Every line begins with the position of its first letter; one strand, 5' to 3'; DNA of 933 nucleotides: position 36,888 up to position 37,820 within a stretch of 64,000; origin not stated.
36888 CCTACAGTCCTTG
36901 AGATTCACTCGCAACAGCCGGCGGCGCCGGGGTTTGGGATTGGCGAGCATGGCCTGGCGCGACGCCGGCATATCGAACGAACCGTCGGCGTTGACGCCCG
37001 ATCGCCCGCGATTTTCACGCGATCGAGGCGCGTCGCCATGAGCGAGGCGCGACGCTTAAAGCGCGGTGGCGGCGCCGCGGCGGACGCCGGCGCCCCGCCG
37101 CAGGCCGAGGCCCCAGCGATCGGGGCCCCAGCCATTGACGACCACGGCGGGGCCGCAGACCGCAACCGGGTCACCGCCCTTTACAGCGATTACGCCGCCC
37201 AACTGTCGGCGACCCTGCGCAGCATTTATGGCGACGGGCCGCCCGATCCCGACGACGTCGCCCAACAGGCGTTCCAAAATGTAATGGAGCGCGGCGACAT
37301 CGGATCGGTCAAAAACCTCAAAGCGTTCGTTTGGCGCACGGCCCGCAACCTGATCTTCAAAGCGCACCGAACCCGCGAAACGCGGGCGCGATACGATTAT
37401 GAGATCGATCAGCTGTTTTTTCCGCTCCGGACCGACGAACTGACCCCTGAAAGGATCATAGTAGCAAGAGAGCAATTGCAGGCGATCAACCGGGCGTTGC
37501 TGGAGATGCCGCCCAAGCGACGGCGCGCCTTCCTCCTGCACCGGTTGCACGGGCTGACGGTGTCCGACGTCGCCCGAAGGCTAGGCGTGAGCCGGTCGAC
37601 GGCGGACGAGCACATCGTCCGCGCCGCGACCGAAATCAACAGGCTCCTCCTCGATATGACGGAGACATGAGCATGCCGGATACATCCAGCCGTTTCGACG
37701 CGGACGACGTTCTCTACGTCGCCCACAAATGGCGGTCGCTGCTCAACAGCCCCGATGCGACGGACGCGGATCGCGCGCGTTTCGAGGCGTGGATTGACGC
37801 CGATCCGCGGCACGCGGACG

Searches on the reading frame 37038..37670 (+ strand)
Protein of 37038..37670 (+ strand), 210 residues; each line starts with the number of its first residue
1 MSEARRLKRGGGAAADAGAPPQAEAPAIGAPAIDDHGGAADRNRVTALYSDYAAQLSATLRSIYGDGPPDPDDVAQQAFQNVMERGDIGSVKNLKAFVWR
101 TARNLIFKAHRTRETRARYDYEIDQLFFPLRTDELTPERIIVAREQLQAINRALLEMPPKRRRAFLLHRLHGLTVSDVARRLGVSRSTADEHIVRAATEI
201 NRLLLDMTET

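Call 22: search_protein_families(library=pfam, proteins=[window:37038-37670:+])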
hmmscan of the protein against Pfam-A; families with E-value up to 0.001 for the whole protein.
window:37038-37670:+ (210 aa): 6 families
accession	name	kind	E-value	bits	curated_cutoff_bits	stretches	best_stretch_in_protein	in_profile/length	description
PF08281.18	Sigma70_r4_2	-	1.5e-14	53.8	25.7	1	148-196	2-50/54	Sigma-70, region 4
PF13384.12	HTH_23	-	9.3e-07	28.9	24.6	1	160-190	5-35/50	Homeodomain-like domain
PF04542.20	Sigma70_r2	-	2.5e-06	27.6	24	1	48-113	1-68/71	Sigma-70 region 2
PF04545.22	Sigma70_r4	-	2.9e-06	27.2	24.1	1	153-196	1-44/50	Sigma-70, region 4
PF22233.2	PhyR_sigma-like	-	3.8e-06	27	27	1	156-202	3-49/50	Response regulator PhyR, sigma-like domain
PF07638.17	Sigma70_ECF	-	0.00077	19.8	21.1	1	145-192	124-171/185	ECF sigma factor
